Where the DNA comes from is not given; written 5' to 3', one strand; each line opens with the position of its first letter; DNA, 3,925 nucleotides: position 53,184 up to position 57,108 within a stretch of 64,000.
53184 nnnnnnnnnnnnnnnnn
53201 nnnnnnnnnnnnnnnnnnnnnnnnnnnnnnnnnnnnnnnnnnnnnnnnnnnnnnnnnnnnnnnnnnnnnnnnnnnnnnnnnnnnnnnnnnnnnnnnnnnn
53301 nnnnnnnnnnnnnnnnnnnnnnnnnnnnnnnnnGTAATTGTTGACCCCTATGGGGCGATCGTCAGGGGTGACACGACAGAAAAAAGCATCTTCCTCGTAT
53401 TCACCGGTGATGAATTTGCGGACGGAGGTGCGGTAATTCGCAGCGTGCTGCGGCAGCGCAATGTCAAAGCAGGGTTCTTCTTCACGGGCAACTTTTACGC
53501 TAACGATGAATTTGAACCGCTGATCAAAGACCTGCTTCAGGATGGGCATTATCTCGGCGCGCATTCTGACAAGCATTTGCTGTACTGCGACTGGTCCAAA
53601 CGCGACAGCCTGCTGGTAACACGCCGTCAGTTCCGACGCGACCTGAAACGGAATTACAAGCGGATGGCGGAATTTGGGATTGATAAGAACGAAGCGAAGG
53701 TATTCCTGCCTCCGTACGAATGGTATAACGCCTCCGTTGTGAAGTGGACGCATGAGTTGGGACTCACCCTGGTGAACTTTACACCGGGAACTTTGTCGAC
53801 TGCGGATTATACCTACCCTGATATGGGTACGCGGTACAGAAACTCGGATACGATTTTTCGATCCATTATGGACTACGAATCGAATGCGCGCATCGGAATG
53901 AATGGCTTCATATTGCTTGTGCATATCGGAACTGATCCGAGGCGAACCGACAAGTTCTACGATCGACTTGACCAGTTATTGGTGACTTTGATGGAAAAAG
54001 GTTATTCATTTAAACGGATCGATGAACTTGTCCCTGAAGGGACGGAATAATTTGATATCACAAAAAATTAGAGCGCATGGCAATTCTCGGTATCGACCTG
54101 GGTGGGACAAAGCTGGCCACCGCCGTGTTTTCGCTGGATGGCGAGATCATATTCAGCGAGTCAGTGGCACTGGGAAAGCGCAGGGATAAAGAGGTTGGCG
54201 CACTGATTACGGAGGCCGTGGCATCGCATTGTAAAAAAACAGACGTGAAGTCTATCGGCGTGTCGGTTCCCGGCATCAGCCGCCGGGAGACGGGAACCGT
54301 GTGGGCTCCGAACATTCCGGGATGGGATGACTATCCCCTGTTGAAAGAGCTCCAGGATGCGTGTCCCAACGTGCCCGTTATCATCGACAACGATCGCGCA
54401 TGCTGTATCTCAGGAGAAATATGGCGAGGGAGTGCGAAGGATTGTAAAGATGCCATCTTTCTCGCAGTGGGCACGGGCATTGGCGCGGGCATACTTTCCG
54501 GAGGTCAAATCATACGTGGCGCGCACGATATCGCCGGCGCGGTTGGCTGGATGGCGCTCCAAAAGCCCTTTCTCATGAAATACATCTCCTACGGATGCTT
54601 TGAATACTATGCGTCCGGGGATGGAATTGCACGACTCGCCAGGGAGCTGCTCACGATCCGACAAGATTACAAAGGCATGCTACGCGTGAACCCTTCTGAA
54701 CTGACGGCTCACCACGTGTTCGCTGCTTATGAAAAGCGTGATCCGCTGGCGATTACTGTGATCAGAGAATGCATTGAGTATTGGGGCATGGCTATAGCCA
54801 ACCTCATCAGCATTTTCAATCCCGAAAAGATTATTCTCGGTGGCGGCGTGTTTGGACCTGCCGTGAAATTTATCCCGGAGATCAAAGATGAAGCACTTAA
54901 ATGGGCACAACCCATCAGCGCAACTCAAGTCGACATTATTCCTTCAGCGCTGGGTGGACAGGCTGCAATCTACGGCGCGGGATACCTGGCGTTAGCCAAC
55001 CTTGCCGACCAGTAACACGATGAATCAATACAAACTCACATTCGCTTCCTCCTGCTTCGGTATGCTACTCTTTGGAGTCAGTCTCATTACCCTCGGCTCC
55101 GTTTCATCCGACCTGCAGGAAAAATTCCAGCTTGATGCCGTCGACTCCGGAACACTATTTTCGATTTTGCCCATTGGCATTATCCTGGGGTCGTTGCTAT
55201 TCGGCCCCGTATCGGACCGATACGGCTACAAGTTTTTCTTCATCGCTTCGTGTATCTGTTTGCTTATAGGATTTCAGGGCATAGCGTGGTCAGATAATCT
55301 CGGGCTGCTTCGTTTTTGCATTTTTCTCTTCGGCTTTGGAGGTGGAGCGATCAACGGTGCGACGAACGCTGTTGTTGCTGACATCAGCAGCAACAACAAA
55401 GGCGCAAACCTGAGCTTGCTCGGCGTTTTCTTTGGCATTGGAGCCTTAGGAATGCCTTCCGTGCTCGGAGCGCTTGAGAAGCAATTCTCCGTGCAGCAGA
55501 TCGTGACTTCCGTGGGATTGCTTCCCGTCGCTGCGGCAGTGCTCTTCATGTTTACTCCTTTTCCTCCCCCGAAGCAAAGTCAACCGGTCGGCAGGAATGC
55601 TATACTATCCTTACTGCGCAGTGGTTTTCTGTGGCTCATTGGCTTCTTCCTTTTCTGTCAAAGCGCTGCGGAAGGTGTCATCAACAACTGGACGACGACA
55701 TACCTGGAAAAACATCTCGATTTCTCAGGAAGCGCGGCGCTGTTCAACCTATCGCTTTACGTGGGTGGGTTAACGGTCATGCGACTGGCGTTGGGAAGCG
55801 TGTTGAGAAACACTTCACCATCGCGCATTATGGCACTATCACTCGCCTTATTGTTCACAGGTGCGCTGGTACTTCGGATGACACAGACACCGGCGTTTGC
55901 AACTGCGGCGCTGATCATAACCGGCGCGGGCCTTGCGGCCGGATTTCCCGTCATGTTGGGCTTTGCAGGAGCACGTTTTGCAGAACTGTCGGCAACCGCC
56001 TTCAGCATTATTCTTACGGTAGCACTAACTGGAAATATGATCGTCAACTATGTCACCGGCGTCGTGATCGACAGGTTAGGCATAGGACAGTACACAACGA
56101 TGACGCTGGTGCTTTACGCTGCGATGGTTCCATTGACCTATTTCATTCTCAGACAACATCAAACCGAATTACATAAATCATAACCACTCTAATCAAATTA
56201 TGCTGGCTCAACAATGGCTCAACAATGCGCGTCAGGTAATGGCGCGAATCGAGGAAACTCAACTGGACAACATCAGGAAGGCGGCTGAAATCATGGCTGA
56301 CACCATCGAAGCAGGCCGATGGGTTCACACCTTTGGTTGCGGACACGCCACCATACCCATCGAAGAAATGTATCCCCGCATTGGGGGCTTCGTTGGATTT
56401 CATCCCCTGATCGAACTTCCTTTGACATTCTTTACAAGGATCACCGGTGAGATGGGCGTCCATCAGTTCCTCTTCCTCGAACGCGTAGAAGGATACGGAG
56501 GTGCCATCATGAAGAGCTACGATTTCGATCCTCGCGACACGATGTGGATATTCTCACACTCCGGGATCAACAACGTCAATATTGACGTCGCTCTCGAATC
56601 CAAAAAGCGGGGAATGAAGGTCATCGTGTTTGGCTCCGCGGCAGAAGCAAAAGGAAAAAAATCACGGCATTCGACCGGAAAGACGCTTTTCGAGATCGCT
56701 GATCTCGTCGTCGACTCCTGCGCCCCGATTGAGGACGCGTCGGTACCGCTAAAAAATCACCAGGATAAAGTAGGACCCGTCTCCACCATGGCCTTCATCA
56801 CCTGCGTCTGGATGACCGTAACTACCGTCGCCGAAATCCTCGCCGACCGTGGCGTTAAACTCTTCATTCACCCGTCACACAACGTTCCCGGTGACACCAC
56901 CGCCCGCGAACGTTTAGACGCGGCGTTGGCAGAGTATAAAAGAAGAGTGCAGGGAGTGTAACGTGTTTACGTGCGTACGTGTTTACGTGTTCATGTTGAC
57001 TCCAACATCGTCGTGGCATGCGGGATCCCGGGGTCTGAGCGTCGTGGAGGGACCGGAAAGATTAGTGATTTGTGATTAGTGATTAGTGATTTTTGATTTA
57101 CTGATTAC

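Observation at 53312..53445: dnaX-like -1 frameshift cassette links the GH9 gene to a deacetylase ORF that lacks a usable start codon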

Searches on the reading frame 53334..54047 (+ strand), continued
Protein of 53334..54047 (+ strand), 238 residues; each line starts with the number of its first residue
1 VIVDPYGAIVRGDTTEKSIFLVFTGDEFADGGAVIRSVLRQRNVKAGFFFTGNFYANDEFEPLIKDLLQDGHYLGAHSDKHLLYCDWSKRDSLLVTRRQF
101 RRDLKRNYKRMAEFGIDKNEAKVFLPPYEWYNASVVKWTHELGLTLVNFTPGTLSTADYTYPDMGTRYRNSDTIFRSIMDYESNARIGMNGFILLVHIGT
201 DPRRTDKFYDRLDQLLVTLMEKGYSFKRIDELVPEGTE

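Call 44: search_solved_structures(query=window:53334-54047:+, max_evalue=0.00001, show_alignments=1)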
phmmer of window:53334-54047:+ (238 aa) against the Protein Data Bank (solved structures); distinct sequences matched with E-value up to 0.00001: 5.
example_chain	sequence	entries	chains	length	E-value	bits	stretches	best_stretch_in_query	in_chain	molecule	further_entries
1ny1_A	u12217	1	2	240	6e-09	39.2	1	2-233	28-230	Probable polysaccharide deacetylase pdaA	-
1w1a_1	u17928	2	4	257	7.1e-09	38.9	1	2-233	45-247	PROBABLE POLYSACCHARIDE DEACETYLASE PDAA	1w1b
2j13_A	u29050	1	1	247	7.2e-09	38.9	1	6-234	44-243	POLYSACCHARIDE DEACETYLASE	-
1w17_A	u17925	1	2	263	8e-09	38.8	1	2-233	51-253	PROBABLE POLYSACCHARIDE DEACETYLASE PDAA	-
4m1b_A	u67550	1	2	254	3.5e-07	33.4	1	8-151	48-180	Polysaccharide deacetylase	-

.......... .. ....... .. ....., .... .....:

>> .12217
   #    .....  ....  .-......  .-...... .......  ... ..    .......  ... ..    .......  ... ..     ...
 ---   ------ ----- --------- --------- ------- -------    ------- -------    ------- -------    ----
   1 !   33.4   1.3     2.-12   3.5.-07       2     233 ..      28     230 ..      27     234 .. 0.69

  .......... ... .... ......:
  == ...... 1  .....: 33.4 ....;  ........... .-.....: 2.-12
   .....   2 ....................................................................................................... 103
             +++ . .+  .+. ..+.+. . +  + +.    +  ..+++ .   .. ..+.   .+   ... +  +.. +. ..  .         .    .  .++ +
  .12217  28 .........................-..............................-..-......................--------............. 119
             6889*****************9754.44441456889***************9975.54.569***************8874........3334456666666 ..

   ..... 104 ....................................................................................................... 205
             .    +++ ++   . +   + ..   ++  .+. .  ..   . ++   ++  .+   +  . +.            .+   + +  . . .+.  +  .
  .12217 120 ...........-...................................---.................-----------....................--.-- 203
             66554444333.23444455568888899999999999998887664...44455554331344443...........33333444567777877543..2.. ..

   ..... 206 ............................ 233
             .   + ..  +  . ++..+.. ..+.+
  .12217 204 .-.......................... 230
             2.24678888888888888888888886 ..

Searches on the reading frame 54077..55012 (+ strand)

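Call 60: search_protein_families(library=ncbifam, proteins=[window:54077-55012:+], max_evalue=0.00001)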
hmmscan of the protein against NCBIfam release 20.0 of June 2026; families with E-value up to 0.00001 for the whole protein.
window:54077-55012:+ (312 aa): 13 families
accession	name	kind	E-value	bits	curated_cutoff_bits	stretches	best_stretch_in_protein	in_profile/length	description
TIGR00744.1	ROK_glcA_fam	subfamily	7.8e-52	176.5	260.35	1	4-307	1-310/318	ROK family glucokinase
NF047937.1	TransRegNagC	equivalog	7.8e-31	107.6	650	1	3-298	81-377/399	DNA-binding transcriptional regulator NagC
NF009835.0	PRK13310.1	equivalog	2.7e-30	105.7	380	1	4-305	3-300/303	N-acetylglucosamine kinase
NF042998.1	bglucokin_BglK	equivalog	4.1e-29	101.7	550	1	1-302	1-282/291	beta-glucoside kinase BglK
NF003461.0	PRK05082.1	subfamily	4.8e-27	95.1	283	1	1-305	1-286/291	N-acetylmannosamine kinase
NF049930.1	TransRegMlc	equivalog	1.1e-25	90.9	530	1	4-303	88-388/405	sugar metabolism global transcriptional regulator Mlc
NF007251.0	PRK09698.1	equivalog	2.7e-24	86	253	1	3-310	8-301/304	allose kinase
NF047821.1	NactlManKinNanK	equivalog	4.4e-24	85.5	450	1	1-305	1-286/288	N-acetylmannosamine kinase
NF007108.0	PRK09557.1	equivalog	4.7e-20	72.1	443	1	4-258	4-255/303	fructokinase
NF009836.0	PRK13311.1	equivalog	3e-15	56.1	551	1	4-163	3-162/256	N-acetyl-D-glucosamine kinase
NF045551.1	GK_Pyrobac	equivalog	1.9e-14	53.6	500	1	3-303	2-278/294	ATP-dependent glucokinase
NF045942.1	PolPhglucPhase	equivalog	1.3e-09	38.2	250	1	4-146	3-146/242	polyphosphate--glucose phosphotransferase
NF045550.1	FrctkaseScrK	equivalog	7.8e-08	32.1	400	1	6-151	8-152/293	fructokinase ScrK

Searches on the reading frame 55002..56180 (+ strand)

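Call 60: search_protein_families(library=ncbifam, proteins=[window:55002-56180:+], max_evalue=0.00001)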
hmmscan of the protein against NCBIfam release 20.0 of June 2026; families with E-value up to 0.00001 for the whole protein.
window:55002-56180:+ (393 aa): 15 families
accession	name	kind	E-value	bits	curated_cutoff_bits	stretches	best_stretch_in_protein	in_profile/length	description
NF002982.0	PRK03699.1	equivalog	2.9e-21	76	221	1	6-388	3-386/395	MFS transporter TsgA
TIGR00895.1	2A0115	subfamily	1.1e-14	54.2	418.55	1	4-184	8-190/398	aromatic acid/H+ symport family MFS transporter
NF003477.0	PRK05122.1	subfamily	2.4e-09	36.4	374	1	103-390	117-398/404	MFS transporter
NF053813.1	MFS_TcaB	equivalog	4.1e-09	35.7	475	1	36-184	30-176/396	putative multidrug effflux MFS transporter TcaB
NF053517.1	HbztTptrPcaK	equivalog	1.2e-08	34.4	770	1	6-184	12-192/437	4-hydroxybenzoate transporter PcaK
NF003024.0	PRK03893.1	subfamily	1.7e-08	33.7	604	1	8-180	18-189/497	sialate:H+ symport family MFS transporter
TIGR00880.1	2_A_01_02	superfamily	3.8e-08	33.5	131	1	51-184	2-136/141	multidrug resistance protein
TIGR00881.1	2A0104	subfamily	7.5e-08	31.8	407.75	0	34-181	17-166/379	phosphoglycerate transporter protein PgtP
TIGR00890.1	2A0111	subfamily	5.5e-07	28.9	374.85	1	28-190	19-182/377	oxalate/formate antiport family MFS transporter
TIGR00891.1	2A0112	subfamily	8.3e-07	28.4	552.9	1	11-144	11-145/405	sialate:H+ symport family MFS transporter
TIGR00897.2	2A0118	subfamily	1.1e-06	27.8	375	0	50-184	260-399/401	RbtT/DalT/CsbX family MFS transporter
TIGR00893.1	2A0114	subfamily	1.4e-06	27.5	395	0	34-190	16-173/399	D-galactonate transporter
TIGR00898.1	2A0119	subfamily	4e-06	25.9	550.75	1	47-182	126-261/506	cation transport protein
NF052357.1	GlucTporGlcPStph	equivalog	5.2e-06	25.5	750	1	10-149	5-145/445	glucose transporter GlcP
NF049980.1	SfMCT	equivalog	5.5e-06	25.3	320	0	17-321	7-326/378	L-lactate MFS transporter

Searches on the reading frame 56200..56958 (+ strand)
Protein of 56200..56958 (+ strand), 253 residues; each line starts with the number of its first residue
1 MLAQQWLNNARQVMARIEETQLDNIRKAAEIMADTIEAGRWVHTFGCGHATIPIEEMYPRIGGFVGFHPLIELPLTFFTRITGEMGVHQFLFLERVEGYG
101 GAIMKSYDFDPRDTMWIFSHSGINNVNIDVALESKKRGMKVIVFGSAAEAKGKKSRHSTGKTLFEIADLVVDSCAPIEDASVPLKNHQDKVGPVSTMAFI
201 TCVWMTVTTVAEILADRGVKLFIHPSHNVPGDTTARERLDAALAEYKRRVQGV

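Call 60: search_protein_families(library=ncbifam, proteins=[window:56200-56958:+], max_evalue=0.00001)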
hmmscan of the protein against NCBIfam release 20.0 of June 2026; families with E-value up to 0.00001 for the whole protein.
window:56200-56958:+ (253 aa): 1 family
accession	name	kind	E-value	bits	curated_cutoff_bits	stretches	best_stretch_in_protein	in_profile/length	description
NF002805.0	PRK02947.1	subfamily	6.8e-71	238.3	135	1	3-250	4-243/247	sugar isomerase domain-containing protein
